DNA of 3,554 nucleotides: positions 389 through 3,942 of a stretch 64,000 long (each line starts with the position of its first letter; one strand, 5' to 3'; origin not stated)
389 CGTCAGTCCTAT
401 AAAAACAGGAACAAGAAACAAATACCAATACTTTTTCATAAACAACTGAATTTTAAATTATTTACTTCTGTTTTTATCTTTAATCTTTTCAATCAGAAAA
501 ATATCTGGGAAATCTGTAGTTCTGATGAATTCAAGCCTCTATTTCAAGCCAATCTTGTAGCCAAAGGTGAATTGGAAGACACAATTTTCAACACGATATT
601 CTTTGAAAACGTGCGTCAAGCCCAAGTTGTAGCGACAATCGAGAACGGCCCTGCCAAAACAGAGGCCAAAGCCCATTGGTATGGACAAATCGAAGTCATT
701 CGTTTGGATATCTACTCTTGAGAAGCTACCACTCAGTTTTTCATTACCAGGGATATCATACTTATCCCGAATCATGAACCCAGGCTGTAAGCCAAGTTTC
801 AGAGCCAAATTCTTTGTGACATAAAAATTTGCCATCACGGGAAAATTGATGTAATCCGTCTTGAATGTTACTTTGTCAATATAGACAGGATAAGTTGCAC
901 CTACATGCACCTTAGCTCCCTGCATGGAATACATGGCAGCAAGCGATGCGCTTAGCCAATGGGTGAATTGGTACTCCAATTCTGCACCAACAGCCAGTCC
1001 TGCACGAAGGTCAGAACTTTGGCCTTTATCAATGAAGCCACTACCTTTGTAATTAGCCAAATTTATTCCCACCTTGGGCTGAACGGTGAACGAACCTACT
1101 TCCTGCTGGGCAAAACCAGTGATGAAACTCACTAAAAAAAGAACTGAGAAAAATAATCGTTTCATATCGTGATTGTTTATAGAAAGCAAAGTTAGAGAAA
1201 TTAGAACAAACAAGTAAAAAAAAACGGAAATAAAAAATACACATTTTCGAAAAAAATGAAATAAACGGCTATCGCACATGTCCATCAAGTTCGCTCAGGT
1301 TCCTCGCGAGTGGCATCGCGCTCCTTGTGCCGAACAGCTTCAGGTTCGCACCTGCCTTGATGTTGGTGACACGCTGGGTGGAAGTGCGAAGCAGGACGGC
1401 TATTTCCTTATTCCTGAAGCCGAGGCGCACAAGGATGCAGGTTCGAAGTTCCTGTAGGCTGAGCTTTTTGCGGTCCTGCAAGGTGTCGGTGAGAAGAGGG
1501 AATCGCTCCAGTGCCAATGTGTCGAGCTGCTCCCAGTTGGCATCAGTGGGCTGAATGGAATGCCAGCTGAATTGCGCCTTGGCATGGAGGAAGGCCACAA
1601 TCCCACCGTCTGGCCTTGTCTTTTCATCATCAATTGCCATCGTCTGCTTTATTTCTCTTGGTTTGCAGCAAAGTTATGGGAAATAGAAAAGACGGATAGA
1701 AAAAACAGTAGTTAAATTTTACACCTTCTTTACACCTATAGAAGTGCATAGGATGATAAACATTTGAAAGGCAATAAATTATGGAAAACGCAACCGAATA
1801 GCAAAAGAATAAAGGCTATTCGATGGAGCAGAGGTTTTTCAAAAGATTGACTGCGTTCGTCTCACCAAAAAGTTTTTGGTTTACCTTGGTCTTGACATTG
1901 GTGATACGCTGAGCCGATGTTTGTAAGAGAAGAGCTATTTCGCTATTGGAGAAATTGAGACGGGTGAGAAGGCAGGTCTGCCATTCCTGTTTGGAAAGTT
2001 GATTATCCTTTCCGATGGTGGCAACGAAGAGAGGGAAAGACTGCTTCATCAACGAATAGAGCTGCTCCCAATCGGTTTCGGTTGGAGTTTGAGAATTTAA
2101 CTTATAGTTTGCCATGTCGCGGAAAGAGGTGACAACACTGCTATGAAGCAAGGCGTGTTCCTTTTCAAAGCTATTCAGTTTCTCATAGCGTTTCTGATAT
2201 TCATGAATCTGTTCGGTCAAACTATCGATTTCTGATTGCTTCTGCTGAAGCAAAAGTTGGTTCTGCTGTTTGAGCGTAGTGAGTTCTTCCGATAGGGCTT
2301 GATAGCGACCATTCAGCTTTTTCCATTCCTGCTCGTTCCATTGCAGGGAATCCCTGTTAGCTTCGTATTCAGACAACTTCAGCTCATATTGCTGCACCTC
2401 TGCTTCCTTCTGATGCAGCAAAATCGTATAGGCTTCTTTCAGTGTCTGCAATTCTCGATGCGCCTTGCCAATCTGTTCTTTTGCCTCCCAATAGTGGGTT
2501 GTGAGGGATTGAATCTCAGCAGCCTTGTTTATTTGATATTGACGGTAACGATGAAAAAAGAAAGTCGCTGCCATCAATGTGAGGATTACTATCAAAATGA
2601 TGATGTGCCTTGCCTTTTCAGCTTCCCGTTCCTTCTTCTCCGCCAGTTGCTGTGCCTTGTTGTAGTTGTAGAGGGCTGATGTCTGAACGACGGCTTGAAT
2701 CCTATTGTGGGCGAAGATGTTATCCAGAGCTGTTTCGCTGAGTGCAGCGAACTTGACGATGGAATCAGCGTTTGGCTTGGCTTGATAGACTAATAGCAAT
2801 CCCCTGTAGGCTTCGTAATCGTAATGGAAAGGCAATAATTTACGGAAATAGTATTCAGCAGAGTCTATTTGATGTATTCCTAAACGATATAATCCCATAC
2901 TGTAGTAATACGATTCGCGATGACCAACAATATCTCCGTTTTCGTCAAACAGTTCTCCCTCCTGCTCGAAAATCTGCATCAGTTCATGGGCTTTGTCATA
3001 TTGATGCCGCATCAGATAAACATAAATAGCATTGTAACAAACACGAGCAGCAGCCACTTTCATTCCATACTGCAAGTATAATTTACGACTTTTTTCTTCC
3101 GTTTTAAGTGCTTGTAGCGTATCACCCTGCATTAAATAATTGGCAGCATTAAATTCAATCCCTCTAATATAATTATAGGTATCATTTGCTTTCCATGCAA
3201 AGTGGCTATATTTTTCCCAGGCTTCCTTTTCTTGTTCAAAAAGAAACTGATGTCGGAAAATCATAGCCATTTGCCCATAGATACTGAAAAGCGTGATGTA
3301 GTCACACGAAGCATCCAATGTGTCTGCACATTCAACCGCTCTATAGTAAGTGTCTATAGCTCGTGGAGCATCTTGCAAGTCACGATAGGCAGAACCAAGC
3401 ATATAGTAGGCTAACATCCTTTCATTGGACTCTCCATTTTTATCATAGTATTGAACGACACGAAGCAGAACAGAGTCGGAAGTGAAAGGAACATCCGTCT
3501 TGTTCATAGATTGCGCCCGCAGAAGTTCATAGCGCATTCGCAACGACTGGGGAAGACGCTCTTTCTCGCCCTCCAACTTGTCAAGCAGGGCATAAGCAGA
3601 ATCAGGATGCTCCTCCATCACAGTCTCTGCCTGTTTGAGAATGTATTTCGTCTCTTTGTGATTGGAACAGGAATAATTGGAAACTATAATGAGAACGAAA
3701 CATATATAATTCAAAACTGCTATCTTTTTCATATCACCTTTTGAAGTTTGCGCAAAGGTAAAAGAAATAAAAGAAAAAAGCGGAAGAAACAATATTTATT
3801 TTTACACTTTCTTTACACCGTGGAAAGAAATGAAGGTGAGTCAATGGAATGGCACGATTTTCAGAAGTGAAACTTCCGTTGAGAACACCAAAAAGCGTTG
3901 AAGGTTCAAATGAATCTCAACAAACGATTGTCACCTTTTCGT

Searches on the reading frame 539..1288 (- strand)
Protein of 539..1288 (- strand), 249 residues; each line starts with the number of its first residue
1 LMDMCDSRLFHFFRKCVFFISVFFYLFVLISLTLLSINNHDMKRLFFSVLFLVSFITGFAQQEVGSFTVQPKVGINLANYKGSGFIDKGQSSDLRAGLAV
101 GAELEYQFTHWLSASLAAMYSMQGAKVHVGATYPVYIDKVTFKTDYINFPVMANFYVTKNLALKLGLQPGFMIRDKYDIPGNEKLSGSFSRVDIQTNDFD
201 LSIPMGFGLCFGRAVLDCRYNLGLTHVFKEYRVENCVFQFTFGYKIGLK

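Call 11: search_protein_families(library=pfam, proteins=[window:539-1288:-], max_evalue=0.001)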
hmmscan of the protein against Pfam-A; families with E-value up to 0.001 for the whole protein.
window:539-1288:- (249 aa): 2 families
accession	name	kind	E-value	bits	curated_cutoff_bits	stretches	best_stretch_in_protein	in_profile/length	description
PF13568.12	OMP_b-brl_2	-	1.4e-17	64.8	27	1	59-228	1-174/175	Outer membrane protein beta-barrel domain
PF13505.12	OMP_b-brl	-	7.4e-10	39.7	28.7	1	50-245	5-174/175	Outer membrane protein beta-barrel domain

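Call 76: search_protein_families(library=ncbifam, proteins=[window:539-1288:-], max_evalue=0.001)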
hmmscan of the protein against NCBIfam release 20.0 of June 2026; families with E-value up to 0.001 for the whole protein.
window:539-1288:- (249 aa): 1 family
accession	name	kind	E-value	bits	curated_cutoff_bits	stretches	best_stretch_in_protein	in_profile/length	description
NF049866.1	outer_TDE1717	subfamily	9.4e-19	68.2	135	1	42-233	1-184/210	TDE1717 family outer membrane beta-barrel protein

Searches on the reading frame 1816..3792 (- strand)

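Call 11: search_protein_families(library=pfam, proteins=[window:1816-3792:-], max_evalue=0.001)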
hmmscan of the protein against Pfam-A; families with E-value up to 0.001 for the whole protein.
window:1816-3792:- (658 aa): 0 families

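Call 76: search_protein_families(library=ncbifam, proteins=[window:1816-3792:-], max_evalue=0.001)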
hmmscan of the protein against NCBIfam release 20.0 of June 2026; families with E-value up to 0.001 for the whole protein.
window:1816-3792:- (658 aa): 1 family
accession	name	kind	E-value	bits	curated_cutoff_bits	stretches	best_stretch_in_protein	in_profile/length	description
NF045487.1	ASRP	equivalog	9.6e-05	21.2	300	1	424-545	148-454/593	archaea-specific SMC-related protein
